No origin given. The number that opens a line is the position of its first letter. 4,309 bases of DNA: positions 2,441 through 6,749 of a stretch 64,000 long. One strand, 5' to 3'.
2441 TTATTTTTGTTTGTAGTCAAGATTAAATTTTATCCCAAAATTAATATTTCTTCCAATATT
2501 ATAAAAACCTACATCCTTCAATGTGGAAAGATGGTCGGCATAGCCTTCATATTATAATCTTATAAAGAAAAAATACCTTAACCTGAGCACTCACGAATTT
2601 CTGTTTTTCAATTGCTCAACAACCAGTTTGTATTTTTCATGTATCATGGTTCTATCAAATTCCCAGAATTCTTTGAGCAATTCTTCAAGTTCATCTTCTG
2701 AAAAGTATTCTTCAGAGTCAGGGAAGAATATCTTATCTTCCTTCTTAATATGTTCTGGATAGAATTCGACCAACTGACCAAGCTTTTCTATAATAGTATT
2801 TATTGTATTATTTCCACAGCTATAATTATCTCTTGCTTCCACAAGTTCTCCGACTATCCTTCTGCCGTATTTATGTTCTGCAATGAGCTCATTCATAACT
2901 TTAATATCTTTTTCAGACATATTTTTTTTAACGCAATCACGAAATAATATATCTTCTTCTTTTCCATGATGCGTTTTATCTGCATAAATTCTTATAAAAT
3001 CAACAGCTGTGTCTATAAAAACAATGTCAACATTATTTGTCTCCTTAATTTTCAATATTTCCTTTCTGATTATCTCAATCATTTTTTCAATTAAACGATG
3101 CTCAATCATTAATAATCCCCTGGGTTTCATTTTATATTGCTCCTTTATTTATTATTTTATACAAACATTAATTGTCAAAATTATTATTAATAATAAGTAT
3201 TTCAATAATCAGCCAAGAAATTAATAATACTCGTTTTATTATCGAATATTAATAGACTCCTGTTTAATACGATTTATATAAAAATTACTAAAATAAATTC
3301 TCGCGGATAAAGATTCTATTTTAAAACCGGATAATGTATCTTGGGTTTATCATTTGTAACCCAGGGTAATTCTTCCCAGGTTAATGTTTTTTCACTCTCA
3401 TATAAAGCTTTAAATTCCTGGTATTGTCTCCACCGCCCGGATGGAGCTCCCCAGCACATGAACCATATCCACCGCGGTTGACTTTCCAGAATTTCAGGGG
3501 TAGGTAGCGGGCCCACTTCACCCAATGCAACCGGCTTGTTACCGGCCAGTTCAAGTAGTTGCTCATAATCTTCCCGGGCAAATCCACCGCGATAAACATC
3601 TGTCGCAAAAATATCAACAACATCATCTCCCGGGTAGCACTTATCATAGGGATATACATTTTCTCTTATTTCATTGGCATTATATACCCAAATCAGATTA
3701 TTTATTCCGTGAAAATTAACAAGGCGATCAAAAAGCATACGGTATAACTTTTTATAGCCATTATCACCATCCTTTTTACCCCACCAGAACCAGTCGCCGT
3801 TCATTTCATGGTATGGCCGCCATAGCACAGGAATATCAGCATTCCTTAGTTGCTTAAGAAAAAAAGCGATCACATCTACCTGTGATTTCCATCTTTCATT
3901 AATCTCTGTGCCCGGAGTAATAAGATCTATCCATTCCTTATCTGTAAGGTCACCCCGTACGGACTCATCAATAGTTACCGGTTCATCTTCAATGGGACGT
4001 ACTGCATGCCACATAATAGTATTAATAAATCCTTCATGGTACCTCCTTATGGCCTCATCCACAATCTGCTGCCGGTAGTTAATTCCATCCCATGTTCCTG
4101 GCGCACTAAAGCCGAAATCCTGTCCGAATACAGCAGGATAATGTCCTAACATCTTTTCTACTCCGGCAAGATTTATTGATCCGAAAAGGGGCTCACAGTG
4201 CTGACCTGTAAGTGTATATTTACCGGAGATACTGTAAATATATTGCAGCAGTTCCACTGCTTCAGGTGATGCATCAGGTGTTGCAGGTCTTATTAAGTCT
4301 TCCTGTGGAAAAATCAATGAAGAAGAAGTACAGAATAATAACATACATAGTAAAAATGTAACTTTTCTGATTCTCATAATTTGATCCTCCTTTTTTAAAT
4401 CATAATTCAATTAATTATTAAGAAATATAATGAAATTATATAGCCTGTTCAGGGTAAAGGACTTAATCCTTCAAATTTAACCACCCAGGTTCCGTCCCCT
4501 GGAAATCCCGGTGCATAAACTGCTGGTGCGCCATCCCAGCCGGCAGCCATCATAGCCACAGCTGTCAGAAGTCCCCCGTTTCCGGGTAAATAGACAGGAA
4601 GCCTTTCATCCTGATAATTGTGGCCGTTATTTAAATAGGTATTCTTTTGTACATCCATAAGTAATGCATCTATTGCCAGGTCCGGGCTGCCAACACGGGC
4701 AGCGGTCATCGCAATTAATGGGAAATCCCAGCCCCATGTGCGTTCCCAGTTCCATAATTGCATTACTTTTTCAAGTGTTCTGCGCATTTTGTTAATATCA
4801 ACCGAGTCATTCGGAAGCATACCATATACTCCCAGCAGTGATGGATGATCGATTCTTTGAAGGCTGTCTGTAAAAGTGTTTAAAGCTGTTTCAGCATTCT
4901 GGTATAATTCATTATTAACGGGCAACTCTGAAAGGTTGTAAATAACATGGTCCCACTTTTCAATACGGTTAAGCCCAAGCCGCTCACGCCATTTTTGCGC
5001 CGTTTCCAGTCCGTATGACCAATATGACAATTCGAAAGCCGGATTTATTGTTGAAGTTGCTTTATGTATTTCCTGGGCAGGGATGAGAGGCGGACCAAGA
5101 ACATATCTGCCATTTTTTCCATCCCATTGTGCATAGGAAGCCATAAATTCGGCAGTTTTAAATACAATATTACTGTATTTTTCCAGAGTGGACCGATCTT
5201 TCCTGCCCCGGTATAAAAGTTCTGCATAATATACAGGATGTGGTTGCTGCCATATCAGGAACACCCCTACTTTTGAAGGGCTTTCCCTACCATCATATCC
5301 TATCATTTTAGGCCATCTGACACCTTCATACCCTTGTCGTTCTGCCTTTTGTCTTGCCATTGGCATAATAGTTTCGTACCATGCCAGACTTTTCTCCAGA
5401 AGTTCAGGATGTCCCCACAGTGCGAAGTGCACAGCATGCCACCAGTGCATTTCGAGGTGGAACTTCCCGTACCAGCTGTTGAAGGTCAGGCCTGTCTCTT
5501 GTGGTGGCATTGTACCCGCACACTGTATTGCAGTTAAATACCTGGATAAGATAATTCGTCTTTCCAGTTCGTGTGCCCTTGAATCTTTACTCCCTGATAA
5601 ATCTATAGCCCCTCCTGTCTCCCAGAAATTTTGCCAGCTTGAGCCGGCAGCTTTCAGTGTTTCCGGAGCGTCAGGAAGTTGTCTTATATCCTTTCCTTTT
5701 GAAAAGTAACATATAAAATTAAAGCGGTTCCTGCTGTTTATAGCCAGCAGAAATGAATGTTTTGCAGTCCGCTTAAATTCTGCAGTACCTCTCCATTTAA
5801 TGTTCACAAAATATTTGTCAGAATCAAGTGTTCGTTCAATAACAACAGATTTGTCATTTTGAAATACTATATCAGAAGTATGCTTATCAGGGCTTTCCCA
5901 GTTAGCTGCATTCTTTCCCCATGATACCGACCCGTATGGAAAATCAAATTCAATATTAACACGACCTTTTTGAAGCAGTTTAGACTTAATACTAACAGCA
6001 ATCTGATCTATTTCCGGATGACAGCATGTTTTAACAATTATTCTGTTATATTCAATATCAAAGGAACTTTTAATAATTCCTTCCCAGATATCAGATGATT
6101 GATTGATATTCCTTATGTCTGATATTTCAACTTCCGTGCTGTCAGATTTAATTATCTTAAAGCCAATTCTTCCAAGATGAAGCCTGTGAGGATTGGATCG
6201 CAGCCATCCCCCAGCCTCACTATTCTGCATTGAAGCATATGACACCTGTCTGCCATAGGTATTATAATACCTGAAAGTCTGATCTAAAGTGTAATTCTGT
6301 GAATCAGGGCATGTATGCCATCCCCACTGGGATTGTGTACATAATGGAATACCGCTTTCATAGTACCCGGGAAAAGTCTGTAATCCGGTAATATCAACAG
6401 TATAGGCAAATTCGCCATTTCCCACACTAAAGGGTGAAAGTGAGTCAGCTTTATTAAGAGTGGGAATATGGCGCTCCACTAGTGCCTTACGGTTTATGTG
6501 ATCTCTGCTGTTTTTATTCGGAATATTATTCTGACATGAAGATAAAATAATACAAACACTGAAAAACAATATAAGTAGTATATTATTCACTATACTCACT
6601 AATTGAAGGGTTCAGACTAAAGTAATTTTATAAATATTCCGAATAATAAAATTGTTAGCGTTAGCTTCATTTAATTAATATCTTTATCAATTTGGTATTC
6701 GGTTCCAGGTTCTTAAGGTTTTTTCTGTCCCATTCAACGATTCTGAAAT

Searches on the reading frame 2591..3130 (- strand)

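Call 39: search_protein_families(library=pfam, proteins=[window:2591-3130:-], max_evalue=0.01)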
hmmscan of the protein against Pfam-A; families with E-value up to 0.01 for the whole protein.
window:2591-3130:- (179 aa): 1 family
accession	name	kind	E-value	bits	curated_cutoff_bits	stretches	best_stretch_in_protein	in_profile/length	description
PF01814.28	Hemerythrin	-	9.9e-14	52.4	25.3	1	6-137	5-125/127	Hemerythrin HHE cation binding domain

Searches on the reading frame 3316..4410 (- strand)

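Call 39: search_protein_families(library=pfam, proteins=[window:3316-4410:-], max_evalue=0.01)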
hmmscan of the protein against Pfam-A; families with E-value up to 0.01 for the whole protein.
window:3316-4410:- (364 aa): 1 family
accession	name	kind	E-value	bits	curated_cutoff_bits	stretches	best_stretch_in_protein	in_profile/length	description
PF02156.21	Glyco_hydro_26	-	6.7e-49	167.4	20.2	1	44-344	2-308/311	Glycosyl hydrolase family 26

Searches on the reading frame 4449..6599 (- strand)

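Call 39: search_protein_families(library=pfam, proteins=[window:4449-6599:-], max_evalue=0.01)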
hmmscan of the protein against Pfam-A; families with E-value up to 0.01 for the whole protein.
window:4449-6599:- (716 aa): 1 family
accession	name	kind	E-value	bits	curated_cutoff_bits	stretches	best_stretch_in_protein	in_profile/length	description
PF03632.21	Glyco_hydro_65m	-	0.0082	15.6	27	0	391-501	44-168/371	Glycosyl hydrolase family 65 central catalytic domain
